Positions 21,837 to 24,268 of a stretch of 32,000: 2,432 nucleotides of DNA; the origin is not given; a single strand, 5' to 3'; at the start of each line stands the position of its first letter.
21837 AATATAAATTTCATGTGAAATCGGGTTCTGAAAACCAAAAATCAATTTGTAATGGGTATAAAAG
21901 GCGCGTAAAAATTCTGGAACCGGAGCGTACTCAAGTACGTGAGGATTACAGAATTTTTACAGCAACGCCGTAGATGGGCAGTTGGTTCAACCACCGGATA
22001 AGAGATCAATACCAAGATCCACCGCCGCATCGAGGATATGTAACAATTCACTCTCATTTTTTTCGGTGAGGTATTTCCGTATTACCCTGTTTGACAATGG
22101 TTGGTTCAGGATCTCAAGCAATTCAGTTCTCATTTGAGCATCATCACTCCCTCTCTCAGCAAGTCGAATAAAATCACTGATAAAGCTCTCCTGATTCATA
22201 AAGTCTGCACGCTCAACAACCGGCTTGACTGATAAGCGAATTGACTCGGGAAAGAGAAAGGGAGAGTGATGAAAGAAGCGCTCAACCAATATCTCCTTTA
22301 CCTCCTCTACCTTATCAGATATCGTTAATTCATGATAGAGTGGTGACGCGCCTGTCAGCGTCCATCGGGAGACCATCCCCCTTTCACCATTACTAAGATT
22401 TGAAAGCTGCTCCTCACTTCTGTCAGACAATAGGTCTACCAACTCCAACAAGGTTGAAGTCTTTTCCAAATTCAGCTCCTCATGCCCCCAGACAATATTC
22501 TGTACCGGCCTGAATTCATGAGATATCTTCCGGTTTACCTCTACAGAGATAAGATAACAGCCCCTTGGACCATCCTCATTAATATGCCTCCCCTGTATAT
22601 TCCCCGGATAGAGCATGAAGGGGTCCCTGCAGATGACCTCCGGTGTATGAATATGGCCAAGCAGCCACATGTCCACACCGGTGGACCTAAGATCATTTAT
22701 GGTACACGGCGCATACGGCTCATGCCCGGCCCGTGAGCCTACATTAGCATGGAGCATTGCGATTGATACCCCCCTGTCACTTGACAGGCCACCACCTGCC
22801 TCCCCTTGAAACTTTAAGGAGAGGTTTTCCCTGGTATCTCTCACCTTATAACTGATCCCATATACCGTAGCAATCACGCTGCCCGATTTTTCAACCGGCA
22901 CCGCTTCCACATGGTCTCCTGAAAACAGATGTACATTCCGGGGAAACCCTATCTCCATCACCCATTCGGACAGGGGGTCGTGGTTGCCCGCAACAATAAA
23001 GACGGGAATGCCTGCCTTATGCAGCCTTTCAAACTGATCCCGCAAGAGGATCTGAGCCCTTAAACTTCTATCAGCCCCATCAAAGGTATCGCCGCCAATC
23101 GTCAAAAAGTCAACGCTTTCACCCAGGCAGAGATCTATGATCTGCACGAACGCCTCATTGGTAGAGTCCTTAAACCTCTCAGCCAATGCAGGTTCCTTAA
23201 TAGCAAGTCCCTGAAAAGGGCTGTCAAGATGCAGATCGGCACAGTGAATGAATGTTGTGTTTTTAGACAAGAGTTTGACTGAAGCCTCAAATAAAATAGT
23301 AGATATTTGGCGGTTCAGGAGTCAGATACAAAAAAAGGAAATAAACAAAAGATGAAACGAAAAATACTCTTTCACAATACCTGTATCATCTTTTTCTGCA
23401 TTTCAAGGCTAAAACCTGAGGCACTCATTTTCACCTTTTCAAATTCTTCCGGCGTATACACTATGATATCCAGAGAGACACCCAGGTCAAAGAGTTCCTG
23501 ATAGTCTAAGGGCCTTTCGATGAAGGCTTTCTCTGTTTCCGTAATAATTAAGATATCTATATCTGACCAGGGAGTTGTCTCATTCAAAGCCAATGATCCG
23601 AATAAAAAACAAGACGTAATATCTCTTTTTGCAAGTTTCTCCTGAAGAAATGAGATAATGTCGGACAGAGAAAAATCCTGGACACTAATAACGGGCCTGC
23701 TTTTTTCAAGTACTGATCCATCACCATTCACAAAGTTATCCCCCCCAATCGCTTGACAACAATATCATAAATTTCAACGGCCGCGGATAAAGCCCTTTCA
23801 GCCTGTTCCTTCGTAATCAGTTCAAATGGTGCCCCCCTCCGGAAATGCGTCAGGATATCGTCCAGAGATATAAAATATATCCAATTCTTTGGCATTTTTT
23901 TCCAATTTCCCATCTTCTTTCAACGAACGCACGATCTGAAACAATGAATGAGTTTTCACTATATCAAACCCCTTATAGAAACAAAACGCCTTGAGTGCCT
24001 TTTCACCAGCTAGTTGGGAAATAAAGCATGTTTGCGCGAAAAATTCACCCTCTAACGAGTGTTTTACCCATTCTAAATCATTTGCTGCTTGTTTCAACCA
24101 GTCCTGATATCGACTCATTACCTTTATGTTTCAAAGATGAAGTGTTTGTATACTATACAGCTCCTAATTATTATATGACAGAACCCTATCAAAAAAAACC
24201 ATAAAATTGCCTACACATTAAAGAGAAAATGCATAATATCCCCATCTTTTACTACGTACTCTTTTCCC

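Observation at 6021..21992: A yhaO-yhaN (sbcD/sbcC-like) gene pair pulled ~16 kb apart by a stress-regulon block with direct B repeats near both junctions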

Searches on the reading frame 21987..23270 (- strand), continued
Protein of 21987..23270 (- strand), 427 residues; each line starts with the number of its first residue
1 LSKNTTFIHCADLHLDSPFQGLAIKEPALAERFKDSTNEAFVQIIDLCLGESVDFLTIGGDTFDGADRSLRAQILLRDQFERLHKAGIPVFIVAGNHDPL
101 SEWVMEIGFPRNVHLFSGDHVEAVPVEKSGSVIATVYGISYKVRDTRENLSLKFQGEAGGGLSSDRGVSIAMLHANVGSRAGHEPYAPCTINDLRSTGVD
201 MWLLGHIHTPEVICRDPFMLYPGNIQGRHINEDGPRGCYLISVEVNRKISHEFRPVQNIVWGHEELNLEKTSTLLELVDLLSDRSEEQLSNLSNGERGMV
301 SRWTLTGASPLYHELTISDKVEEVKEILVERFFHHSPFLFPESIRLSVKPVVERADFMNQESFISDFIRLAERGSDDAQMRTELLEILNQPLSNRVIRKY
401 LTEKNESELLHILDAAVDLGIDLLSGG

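Call 54: search_protein_families(library=ncbifam, proteins=[window:21987-23270:-], max_evalue=0.001)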
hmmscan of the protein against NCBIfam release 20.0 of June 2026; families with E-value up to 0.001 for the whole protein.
window:21987-23270:- (427 aa): 7 families
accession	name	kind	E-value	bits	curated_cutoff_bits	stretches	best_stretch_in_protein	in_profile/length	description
TIGR00619.1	sbcd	subfamily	1.6e-13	51.1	77.65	1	8-101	4-89/252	exonuclease subunit SbcD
NF041029.1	Mre11_Pyroc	equivalog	1e-08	34.4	600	1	7-98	3-86/438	DNA double-strand break repair protein Mre11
NF041031.1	Mre11_Sulfo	equivalog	4.6e-08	32.7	500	1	28-209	16-191/374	DNA double-strand break repair protein Mre11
NF041030.1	Mre11_Halo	equivalog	4.4e-07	29.4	550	1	7-251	4-227/361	DNA double-strand break repair protein Mre11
NF041753.2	sbcd_Staph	equivalog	1.5e-05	24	480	0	40-99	27-87/375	exonuclease subunit SbcD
NF008206.2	PRK10966.1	equivalog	0.00035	19.8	450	0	37-101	23-88/380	exonuclease subunit SbcD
TIGR00040.1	yfcE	subfamily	0.00055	20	56.25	0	195-231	103-140/158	YfcE family phosphodiesterase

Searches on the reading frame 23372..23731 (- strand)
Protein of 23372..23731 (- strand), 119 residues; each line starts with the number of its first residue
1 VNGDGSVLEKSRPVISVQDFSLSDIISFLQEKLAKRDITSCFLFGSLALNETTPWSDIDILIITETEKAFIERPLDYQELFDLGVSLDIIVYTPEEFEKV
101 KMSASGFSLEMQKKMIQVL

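Call 5: search_protein_families(library=pfam, proteins=[window:23372-23731:-])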
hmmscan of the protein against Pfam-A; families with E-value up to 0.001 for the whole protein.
window:23372-23731:- (119 aa): 2 families
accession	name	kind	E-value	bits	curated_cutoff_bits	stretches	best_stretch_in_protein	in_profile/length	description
PF01909.29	NTP_transf_2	-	1.4e-10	41.9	21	1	25-103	4-85/93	Nucleotidyltransferase domain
PF18765.7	Polbeta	-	1e-08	35.7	26.9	1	30-92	4-69/93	Polymerase beta, Nucleotidyltransferase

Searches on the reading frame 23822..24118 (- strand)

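Call 5: search_protein_families(library=pfam, proteins=[window:23822-24118:-])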
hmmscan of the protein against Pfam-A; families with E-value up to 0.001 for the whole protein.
window:23822-24118:- (98 aa): 1 family
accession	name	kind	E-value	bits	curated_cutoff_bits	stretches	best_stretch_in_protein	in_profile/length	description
PF05168.19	HEPN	-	7.5e-20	71.7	22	1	4-93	1-94/117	HEPN domain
